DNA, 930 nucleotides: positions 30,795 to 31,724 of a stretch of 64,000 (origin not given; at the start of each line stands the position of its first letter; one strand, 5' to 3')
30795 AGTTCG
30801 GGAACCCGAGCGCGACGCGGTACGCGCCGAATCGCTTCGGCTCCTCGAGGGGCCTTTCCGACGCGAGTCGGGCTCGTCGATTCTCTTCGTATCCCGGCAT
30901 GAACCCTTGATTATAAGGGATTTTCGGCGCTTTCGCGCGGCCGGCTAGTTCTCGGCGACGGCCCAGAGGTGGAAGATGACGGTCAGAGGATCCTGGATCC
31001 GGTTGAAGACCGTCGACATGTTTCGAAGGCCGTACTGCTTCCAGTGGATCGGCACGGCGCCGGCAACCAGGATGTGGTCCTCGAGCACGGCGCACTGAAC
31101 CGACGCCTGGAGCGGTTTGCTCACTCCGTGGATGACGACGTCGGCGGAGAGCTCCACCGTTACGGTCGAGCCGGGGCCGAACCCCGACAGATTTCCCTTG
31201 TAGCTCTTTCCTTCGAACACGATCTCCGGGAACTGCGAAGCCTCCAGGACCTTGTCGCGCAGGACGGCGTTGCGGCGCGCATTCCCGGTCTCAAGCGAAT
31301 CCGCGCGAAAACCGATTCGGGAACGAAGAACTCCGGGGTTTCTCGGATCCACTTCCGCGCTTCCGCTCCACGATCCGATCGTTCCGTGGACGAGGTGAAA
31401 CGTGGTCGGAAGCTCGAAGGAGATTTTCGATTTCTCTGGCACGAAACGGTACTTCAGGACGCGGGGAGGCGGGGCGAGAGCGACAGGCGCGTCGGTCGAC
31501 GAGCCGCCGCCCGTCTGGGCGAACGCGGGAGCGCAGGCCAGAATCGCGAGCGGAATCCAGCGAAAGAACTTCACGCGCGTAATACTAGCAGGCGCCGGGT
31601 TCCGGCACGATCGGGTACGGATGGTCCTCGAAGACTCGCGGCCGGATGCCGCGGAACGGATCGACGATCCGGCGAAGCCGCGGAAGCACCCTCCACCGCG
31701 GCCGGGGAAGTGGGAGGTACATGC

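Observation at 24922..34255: Minus-strand block linking MOFRL kinase, B12-radical SAM, YceI, TIGR03960-like radical SAM and an RND pump with adaptor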

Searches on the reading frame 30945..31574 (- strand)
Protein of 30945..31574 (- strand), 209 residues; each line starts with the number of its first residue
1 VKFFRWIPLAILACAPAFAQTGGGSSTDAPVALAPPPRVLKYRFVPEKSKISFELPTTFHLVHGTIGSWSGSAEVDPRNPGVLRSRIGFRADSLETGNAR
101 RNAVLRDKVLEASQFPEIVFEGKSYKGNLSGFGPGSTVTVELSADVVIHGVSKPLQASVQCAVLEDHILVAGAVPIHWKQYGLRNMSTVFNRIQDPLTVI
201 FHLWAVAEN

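Call 4: search_protein_families(library=pfam, proteins=[window:30945-31574:-])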
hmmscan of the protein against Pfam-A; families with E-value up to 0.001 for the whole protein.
window:30945-31574:- (209 aa): 1 family
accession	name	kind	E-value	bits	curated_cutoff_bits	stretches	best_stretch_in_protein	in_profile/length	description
PF04264.18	YceI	-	6.3e-19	69.3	23.7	1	42-203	1-148/150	YceI-like domain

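Call 5: search_protein_families(library=ncbifam, proteins=[window:30945-31574:-])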
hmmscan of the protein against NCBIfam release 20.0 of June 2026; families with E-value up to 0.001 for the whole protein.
window:30945-31574:- (209 aa): 1 family
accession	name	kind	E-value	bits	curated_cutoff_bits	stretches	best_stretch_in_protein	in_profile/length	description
NF002994.0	PRK03757.1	equivalog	0.00016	21.4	232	1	59-160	45-140/191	YceI family protein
